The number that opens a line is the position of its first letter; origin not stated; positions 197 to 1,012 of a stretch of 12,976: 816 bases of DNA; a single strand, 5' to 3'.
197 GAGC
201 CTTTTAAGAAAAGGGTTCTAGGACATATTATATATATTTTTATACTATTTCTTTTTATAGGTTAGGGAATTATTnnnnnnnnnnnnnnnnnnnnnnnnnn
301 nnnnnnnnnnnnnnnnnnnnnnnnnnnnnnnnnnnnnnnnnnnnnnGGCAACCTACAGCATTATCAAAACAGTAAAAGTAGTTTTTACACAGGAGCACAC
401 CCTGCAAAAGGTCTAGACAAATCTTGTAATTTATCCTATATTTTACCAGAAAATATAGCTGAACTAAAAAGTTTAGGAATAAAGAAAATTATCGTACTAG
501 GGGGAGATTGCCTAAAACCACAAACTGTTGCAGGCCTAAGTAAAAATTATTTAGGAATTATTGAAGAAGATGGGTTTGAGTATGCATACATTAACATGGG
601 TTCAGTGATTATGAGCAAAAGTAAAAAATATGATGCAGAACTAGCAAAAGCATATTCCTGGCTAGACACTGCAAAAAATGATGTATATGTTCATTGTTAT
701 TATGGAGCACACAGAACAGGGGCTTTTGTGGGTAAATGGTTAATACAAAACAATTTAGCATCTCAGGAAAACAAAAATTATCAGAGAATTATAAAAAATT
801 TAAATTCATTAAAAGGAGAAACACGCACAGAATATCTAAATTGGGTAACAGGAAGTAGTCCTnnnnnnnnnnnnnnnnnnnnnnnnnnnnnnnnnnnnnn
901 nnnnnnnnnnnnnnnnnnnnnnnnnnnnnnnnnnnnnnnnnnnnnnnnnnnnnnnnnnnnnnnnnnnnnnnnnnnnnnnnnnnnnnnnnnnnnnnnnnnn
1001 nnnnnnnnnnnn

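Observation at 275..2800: Secreted three-in-one phosphoesterase: PTP-like, NAGPA-like phosphodiester glycosidase and metallophosphoesterase on one polypeptide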

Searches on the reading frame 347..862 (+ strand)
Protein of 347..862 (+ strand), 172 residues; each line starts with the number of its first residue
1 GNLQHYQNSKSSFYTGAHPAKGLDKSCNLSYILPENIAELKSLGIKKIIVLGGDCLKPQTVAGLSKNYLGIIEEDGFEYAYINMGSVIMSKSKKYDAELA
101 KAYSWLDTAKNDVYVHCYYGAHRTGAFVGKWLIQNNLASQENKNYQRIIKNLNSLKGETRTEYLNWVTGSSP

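Call 28: find_homologous_proteins(query=A2, max_evalue=10)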
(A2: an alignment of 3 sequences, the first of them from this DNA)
Query A2 (3 sequences): 895 candidates shared short words with the query, none scored E <= 10.

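Call 29: search_protein_families(library=pfam, alignment_id=A2, max_evalue=1)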
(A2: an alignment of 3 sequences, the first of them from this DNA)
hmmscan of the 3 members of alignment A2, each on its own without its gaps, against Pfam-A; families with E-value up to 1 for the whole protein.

A. member 1, seq(172 aa): 9 families
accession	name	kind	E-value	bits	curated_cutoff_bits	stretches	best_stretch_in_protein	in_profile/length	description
PF00782.25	DSPc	-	1e-05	25.8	33.5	1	38-137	12-100/133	Dual specificity phosphatase, catalytic domain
PF22741.1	PTP-NADK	-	4.8e-05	23.2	27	1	107-146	104-145/163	DSP-PTPase phosphatase fused to NAD+ Kinase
PF22785.1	Tc-R-P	-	0.00034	21.5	27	1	36-134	15-103/106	Polymorphic toxin system, DSP-PTPase phosphatase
PF00102.32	Y_phosphatase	-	0.00076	19.6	20.9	1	107-155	166-214/234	Protein-tyrosine phosphatase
PF03162.18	Y_phosphatase2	-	0.0011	19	27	1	34-129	22-110/165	Tyrosine phosphatase family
PF22784.1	PTP-SAK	-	0.0056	17.2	27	1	35-143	22-120/153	Swiss Army Knife protein, DSP-PTPase phosphatase domain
PF25693.1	Phage_Y01A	-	0.1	13.6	27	1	74-152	9-85/92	Bacteriophage T4-like Y01A protein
PF13350.11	Y_phosphatase3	-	0.11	12.8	22.2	0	94-128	113-146/240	Tyrosine phosphatase family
PF01710.22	HTH_Tnp_IS630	-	0.15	12.6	21.3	0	80-111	13-44/119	Transposase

B. families by the number of members that match (of 3 scanned): 11 families
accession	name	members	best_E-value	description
PF22785.1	Tc-R-P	3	1.7e-07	Polymorphic toxin system, DSP-PTPase phosphatase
PF22741.1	PTP-NADK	3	3.5e-06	DSP-PTPase phosphatase fused to NAD+ Kinase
PF00782.25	DSPc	3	6.2e-06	Dual specificity phosphatase, catalytic domain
PF03162.18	Y_phosphatase2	3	5.1e-05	Tyrosine phosphatase family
PF22784.1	PTP-SAK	3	0.00015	Swiss Army Knife protein, DSP-PTPase phosphatase domain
PF00102.32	Y_phosphatase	3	0.00076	Protein-tyrosine phosphatase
PF13350.11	Y_phosphatase3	3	0.0012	Tyrosine phosphatase family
PF00091.31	Tubulin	1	0.018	Tubulin/FtsZ family, GTPase domain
PF25166.1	CoiA_C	1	0.064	Competence protein CoiA, C-terminal domain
PF25693.1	Phage_Y01A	1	0.1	Bacteriophage T4-like Y01A protein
PF01710.22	HTH_Tnp_IS630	1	0.15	Transposase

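Call 39: predict_structure(alignment_id=A2)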
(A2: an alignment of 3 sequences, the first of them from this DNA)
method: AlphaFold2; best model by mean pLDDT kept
length: 172 residues; sequences in the alignment: 3
mean_pLDDT: 76.2   pTM: 0.78
mean pLDDT of the five models: 76.2, 74.1, 74.0, 70.2, 48.3
residues with pLDDT >= 90: 35; 70-90: 89; 50-70: 30; < 50: 18
segments of 3 or more residues with pLDDT < 50: 20-25, 55-64
pLDDT, mean of each block of 10 residues (from residue 1): 76 75 50 68 90 53 57 86 79 83 94 82 86 84 80 80 82 39
secondary structure, 60 per line:
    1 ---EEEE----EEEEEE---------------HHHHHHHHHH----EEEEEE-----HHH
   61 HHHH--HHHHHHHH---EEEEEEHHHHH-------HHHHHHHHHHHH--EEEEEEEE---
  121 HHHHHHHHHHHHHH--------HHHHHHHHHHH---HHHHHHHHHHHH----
elements in order: E4-7 E12-17 H33-42 E47-52 H58-64 H67-74 E78-83 H84-88 H96-107 E110-117 H121-134 H143-153 H157-168

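Call 43: fold_search(model_id=the predicted structure, library=pdb)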
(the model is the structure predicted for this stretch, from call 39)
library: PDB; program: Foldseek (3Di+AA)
matches with E <= 10: 1242; with E <= 0.001: 40
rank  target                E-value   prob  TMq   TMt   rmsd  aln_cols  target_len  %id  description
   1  2i6p                  1.9e-05  1.00  0.56  0.60   5.0       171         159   18  Crystal structure of the complex of the archaeal sulfolobus PTP-fold phosphatase with pNPP (released 2007-03-13)
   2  2i6i                  2.3e-05  1.00  0.44  0.46   9.6       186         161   18  crystal structures of the archaeal sulfolobus PTP-fold phosphatase (released 2007-03-13)
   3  3ro1                  4.0e-05  1.00  0.53  0.56   5.6       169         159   20  Crystal structure of the complex of the archaeal sulfolobus PTP-fold phosphatase with terpyridine platinum(II) (released 2011-10-05)
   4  1rxd_A                4.5e-05  1.00  0.56  0.62   4.8       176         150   15  Crystal structure of human protein tyrosine phosphatase 4A1 (released 2004-12-28)
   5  7mpc                  4.8e-05  1.00  0.43  0.46   9.1       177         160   19  Structure of SsoPTP bound to vanadate (released 2021-09-22)
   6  9e9l                  5.8e-05  1.00  0.44  0.49   6.5       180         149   12  Vanadate-bound Putative Ancestral Protein Tyrosine Phosphatase ShufPTP - Intermediate p-loop Conformation (released 2024-12-11)
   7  5bx1                  6.5e-05  1.00  0.51  0.56   5.8       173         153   14  Crystal Structure of PRL-1 complex with compound analogy 3 (released 2016-12-21)
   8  1ohc                  8.8e-05  1.00  0.51  0.29   5.5       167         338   18  Structure of the proline directed phosphatase cdc14 (released 2003-07-24)
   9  2dxp_A                1.0e-04  1.00  0.42  0.45   9.0       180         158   18  Crystal structure of the complex of the archaeal sulfolobus PTP-fold phosphatase with phosphopeptides A-(p)Y-R (released 2007-03-13)
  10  7y4d_A                1.4e-04  1.00  0.45  0.51   6.1       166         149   11  Crystal structure of DUSP10 mutant_S95A (released 2023-06-21)
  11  7mof_A                1.5e-04  1.00  0.51  0.56   4.8       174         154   15  Crystal Structure of Arabidopsis thaliana Plant and Fungi Atypical Dual Specificity Phosphatase 1(AtPFA-DSP1 ) Cys150S (released 2022-03-02)
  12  7mol_B                1.5e-04  1.00  0.46  0.51   5.8       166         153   16  Crystal Structure of Arabidopsis thaliana Plant and Fungi Atypical Dual Specificity Phosphatase 1(AtPFA-DSP1 ) in comp (released 2022-03-02)
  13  3lj8                  1.7e-04  1.00  0.49  0.56   6.0       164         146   18  Crystal Structure of MKP-4 (released 2010-12-29)
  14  5z59                  2.0e-04  1.00  0.48  0.55   5.8       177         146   14  Crystal structure of Tk-PTP in the inactive form (released 2018-06-27)
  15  7moi_B                2.0e-04  1.00  0.46  0.51   6.0       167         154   16  Crystal Structure of Arabidopsis thaliana Plant and Fungi Atypical Dual Specificity Phosphatase 1(AtPFA-DSP1 ) Cys150S (released 2022-03-02)
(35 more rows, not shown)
